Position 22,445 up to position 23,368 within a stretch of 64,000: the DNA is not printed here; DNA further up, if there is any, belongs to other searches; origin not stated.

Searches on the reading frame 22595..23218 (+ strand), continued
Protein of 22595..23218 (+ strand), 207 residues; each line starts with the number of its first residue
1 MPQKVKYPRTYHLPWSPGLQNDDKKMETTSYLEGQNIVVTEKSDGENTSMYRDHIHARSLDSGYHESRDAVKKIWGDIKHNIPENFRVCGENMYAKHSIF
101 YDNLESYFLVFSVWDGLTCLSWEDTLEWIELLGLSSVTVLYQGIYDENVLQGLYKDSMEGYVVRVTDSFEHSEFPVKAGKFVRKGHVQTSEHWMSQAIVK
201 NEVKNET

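Call 67: find_encoding_contigs(protein=P0002, flank=10000, max_places=3)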
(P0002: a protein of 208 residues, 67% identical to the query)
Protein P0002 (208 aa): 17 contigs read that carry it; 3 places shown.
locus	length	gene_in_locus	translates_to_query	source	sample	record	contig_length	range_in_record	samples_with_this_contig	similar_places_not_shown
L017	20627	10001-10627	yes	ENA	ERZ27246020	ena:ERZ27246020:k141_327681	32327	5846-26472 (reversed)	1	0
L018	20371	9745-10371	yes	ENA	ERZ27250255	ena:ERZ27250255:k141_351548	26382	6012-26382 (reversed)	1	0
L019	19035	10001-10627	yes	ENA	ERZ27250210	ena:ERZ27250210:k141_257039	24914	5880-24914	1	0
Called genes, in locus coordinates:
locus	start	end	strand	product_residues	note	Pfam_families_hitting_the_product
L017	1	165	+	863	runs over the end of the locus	PF14284:PcfJ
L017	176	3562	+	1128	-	-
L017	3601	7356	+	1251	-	PF14284:PcfJ (weak)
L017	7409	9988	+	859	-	PF14284:PcfJ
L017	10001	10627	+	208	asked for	PF09414:RNA_ligase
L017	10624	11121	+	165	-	-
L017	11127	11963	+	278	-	PF14243:R2K_3, PF18299:R2K_2 (weak)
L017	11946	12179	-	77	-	-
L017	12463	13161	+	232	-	PF13560:HTH_31 (faint), PF01381:HTH_3 (faint), PF15943:YdaS_toxin (faint)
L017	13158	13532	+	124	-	-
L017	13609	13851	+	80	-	-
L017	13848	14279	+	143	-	-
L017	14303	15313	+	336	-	-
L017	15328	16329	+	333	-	-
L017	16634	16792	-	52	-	-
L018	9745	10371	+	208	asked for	PF09414:RNA_ligase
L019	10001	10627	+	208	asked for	PF09414:RNA_ligase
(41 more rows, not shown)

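Call 73: get_annotated_region(hit=H43, flank=4000)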
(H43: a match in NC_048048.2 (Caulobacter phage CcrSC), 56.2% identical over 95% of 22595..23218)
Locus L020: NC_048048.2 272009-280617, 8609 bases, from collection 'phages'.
description: Caulobacter phage CcrSC, complete genome.
organism: Caulobacter phage CcrSC (NCBI taxid 2283272)
taxonomy: Viruses; Duplodnaviria; Heunggongvirae; Uroviricota; Caudoviricetes; Dolichocephalovirinae; Bertelyvirus; Bertelyvirus SC
host: Caulobacter vibrioides CB15; source: -; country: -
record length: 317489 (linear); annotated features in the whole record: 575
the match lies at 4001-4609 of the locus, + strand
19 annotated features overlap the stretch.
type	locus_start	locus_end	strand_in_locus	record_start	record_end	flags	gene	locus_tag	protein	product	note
CDS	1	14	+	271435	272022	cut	-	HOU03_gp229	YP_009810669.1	hypothetical protein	-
CDS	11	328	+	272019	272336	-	-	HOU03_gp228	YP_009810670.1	hypothetical protein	-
CDS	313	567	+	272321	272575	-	-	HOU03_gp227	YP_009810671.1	hypothetical protein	-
CDS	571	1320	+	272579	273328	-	-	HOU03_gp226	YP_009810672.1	hypothetical protein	-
CDS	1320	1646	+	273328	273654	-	-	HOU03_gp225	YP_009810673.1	hypothetical protein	-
CDS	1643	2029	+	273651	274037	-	-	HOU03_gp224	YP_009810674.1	hypothetical protein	-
CDS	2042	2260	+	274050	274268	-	-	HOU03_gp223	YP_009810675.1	hypothetical protein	-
CDS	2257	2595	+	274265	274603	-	-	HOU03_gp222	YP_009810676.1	hypothetical protein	-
CDS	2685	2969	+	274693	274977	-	-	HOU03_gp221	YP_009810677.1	hypothetical protein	-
CDS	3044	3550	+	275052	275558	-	-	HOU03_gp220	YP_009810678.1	hypothetical protein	-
CDS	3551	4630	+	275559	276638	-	-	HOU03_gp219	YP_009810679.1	RNA ligase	-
CDS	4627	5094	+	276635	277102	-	-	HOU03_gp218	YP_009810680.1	hypothetical protein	-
CDS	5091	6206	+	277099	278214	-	-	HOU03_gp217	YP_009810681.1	hypothetical protein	-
CDS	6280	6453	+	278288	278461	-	-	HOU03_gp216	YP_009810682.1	hypothetical protein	-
CDS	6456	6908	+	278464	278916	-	-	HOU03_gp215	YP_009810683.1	hypothetical protein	-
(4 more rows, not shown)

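Call 74: get_annotated_region(hit=H47, flank=4000)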
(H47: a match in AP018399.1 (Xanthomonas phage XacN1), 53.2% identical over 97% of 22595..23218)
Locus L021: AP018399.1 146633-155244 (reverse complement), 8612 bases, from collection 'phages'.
description: Xanthomonas phage XacN1 DNA, complete genome.
organism: Xanthomonas phage XacN1 (NCBI taxid 2042251)
taxonomy: Viruses; Duplodnaviria; Heunggongvirae; Uroviricota; Caudoviricetes
host: Xanthomonas citri; source: -; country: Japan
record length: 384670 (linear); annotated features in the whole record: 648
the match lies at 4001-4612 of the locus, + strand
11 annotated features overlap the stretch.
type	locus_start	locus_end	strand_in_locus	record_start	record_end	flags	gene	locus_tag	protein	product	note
CDS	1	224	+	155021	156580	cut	-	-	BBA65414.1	DNA primase/helicase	ORF266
CDS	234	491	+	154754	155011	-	-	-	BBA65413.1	predicted ORF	ORF265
CDS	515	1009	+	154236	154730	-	-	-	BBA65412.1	predicted ORF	ORF264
CDS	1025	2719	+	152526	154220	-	-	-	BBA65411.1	putative T5 A1-like protein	ORF263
CDS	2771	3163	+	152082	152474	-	-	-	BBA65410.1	predicted ORF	ORF262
CDS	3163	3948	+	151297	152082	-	-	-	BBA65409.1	hypothetical protein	ORF261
CDS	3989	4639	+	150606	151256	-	-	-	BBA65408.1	2'-5' RNA ligase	ORF260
CDS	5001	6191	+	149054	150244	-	-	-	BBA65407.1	hypothetical protein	ORF259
CDS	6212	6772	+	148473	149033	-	-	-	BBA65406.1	hypothetical protein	ORF258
CDS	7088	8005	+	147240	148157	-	-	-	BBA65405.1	hypothetical protein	ORF257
CDS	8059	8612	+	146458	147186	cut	-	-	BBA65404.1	predicted ORF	ORF256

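Call 75: get_annotated_region(hit=H57, flank=4000)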
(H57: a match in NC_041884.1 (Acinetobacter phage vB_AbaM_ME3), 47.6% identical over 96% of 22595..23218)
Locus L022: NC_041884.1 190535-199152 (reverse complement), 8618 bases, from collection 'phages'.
description: Acinetobacter phage vB_AbaM_ME3, complete genome.
organism: Acinetobacter phage vB_AbaM_ME3 (NCBI taxid 1837876)
taxonomy: Viruses; Duplodnaviria; Heunggongvirae; Uroviricota; Caudoviricetes; Metrivirus; Metrivirus ME3
host: Acinetobacter baumannii DSM 30007; source: wastewater influent; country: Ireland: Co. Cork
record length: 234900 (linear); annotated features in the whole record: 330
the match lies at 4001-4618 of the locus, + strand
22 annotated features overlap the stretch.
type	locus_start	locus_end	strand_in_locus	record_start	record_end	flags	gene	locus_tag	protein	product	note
CDS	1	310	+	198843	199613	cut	-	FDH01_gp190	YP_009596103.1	hypothetical protein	-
CDS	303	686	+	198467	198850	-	-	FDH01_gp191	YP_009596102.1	hypothetical protein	-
CDS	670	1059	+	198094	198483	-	-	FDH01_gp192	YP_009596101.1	hypothetical protein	-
CDS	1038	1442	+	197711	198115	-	-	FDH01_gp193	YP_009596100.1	hypothetical protein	-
CDS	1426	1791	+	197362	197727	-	-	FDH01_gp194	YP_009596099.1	hypothetical protein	-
CDS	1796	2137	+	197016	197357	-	-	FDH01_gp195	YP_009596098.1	hypothetical protein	-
CDS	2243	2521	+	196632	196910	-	-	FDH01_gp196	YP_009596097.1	F-box domain protein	similar to F-box domain protein [Bradyrhizobium sp. Tv2a-2], WP_036048773.1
CDS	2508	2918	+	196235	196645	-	-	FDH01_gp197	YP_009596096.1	hypothetical protein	-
CDS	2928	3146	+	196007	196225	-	-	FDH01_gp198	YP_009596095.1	hypothetical protein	-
CDS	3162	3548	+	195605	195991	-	-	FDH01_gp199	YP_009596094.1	hypothetical protein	-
CDS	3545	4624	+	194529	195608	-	-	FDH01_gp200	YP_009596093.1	RNA ligase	-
CDS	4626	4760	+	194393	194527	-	-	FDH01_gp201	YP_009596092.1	hypothetical protein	-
CDS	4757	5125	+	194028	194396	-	-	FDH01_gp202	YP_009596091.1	hypothetical protein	-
CDS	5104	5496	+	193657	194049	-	-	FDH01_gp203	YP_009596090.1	hypothetical protein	-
CDS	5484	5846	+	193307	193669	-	-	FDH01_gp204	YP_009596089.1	hypothetical protein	-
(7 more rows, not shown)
